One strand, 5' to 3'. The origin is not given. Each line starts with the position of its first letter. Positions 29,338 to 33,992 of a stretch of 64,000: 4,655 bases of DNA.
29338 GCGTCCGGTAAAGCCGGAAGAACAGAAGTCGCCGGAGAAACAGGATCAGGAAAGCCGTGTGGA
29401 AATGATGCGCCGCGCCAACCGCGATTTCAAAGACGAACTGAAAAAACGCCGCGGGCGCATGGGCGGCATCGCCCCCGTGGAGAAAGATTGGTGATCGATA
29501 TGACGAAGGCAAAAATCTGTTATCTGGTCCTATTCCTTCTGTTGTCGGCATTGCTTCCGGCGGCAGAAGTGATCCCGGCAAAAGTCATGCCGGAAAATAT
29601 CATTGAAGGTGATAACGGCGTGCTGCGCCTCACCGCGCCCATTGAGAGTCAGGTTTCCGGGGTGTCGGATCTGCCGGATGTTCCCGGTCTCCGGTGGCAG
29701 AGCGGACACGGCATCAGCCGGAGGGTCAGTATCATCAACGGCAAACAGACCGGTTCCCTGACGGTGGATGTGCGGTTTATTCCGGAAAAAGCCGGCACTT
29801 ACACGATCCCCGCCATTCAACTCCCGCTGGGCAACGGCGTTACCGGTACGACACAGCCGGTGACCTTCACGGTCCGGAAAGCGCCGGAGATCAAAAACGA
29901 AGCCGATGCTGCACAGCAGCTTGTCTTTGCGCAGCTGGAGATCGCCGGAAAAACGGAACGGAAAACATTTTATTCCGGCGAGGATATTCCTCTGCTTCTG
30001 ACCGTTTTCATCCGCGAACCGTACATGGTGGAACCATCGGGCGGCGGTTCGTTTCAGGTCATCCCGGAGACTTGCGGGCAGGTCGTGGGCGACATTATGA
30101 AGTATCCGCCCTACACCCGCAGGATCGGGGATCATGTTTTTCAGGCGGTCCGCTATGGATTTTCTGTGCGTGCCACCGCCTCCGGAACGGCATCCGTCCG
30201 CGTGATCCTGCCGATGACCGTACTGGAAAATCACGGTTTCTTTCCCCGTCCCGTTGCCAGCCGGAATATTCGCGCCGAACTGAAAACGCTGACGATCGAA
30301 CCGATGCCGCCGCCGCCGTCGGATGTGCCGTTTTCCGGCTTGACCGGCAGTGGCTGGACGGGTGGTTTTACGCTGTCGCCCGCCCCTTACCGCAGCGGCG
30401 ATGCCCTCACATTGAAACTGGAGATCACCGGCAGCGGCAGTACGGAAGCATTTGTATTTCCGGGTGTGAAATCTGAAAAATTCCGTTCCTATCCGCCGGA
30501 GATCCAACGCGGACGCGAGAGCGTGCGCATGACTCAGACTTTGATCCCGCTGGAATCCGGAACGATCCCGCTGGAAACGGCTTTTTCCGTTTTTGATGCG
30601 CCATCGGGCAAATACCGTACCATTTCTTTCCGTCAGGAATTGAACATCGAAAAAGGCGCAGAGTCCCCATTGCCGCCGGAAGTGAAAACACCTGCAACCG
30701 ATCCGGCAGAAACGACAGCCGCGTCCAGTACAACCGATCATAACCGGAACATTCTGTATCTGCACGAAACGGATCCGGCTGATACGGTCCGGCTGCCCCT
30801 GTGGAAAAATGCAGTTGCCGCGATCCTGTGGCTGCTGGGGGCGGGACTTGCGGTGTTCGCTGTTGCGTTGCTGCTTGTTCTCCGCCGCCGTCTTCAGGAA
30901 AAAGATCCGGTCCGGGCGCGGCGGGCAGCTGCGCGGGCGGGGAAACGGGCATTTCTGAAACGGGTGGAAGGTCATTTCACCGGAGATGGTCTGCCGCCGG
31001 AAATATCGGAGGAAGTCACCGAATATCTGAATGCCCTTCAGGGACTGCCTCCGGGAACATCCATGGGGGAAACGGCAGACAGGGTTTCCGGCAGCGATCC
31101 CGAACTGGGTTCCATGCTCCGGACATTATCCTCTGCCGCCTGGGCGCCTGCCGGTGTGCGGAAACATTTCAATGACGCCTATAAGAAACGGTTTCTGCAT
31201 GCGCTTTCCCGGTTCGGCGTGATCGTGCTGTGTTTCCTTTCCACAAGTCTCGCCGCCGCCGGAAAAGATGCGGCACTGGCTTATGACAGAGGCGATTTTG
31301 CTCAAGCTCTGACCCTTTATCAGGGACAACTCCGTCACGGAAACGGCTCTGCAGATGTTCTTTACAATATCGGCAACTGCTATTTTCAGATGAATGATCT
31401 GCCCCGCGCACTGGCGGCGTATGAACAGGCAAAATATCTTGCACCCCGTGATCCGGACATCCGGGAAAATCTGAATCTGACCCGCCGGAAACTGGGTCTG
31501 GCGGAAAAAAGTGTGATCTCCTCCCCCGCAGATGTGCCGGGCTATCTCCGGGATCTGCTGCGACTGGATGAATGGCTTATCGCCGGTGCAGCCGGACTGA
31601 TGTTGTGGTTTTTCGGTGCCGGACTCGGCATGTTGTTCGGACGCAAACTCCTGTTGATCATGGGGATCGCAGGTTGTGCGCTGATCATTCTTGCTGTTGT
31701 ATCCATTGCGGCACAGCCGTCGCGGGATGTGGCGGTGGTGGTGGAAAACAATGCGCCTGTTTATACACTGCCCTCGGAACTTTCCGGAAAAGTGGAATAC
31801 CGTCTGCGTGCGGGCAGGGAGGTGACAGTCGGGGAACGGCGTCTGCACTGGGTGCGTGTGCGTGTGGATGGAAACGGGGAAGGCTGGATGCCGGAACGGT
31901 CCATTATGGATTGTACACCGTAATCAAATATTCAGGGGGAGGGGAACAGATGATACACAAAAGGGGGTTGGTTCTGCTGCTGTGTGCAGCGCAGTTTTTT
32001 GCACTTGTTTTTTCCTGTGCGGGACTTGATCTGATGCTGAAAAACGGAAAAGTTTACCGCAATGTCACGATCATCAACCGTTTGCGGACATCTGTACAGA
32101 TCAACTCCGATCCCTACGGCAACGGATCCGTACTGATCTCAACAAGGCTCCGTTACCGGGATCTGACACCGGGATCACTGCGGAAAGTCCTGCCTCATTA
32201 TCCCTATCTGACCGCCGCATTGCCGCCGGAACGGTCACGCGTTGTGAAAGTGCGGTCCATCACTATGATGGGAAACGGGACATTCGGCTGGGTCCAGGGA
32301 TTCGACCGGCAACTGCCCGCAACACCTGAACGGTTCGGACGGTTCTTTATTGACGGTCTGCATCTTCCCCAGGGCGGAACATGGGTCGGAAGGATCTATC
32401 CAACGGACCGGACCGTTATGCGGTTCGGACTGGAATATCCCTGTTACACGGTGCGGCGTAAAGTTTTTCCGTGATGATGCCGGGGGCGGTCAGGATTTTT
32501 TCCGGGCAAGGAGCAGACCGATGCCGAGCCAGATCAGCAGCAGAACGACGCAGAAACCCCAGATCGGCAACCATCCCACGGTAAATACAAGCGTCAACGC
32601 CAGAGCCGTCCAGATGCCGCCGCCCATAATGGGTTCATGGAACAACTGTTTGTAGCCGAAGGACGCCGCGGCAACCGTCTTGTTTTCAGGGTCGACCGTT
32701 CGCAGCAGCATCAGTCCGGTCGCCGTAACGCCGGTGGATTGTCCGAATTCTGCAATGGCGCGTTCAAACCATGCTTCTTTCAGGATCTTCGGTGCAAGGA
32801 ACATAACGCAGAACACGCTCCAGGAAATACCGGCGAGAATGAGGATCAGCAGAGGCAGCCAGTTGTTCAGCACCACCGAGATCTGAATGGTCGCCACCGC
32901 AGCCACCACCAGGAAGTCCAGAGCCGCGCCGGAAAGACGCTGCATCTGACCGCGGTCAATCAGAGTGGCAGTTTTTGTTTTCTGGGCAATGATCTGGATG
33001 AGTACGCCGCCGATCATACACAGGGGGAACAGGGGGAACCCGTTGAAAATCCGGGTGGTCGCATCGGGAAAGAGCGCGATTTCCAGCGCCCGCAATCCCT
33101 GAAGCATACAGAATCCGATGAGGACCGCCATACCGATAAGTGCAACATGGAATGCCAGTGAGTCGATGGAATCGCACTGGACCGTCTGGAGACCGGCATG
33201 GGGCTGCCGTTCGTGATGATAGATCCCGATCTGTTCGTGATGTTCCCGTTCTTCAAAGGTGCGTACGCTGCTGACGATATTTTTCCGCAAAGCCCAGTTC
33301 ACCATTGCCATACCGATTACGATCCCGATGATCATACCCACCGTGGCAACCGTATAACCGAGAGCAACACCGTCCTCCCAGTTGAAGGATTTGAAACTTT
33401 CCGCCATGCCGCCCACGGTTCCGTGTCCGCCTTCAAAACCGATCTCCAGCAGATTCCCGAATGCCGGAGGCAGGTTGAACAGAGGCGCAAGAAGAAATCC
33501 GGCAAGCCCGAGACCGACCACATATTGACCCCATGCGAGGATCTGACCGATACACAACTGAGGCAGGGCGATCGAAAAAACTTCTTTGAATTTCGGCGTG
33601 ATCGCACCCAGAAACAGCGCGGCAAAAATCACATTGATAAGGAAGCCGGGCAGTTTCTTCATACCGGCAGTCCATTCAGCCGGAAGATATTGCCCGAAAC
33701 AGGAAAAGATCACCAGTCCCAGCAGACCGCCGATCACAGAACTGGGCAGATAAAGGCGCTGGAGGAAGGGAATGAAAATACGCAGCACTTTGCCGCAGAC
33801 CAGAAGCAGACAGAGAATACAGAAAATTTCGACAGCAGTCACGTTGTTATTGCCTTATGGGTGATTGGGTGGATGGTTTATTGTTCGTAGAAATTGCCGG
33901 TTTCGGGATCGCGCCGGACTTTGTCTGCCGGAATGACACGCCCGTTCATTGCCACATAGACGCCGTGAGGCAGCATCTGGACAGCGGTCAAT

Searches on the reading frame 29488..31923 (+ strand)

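Call 69: search_protein_families(library=pfam, proteins=[window:29488-31923:+], max_evalue=0.00001)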
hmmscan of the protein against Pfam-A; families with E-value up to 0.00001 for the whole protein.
window:29488-31923:+ (811 aa): 5 families
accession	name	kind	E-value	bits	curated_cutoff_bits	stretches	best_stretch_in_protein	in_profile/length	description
PF13584.12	BatD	-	5.1e-14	53.1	24.1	1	46-129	14-92/92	BatD DUF11 like domain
PF00515.34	TPR_1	-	4.3e-08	33.1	27.8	1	622-654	1-33/34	Tetratricopeptide repeat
PF14559.12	TPR_19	-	6.4e-08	33.2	25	1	599-659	2-62/68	Tetratricopeptide repeat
PF07719.23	TPR_2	-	1.5e-06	28.3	27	1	622-655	1-34/34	Tetratricopeptide repeat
PF13432.12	TPR_16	-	7.6e-06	26.7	32.7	1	597-656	6-65/65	Tetratricopeptide repeat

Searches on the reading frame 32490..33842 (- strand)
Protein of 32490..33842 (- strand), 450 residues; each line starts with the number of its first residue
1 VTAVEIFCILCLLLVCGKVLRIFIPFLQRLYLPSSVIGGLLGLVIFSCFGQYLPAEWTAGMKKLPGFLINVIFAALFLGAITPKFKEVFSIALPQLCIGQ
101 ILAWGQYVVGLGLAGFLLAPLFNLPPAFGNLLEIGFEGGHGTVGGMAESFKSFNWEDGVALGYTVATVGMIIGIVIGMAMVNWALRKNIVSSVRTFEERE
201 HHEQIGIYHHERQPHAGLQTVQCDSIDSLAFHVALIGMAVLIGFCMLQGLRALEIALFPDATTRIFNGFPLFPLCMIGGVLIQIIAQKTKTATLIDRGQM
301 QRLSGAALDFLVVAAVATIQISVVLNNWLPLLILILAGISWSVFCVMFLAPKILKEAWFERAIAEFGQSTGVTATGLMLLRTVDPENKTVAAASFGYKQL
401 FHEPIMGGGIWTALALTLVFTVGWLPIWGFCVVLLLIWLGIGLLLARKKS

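Call 69: search_protein_families(library=pfam, proteins=[window:32490-33842:-], max_evalue=0.00001)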
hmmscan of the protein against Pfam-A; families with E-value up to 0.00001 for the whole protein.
window:32490-33842:- (450 aa): 1 family
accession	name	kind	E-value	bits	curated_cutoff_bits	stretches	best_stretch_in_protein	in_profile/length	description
PF03616.19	Glt_symporter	-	4.9e-17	62.1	26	1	3-348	5-326/368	Sodium/glutamate symporter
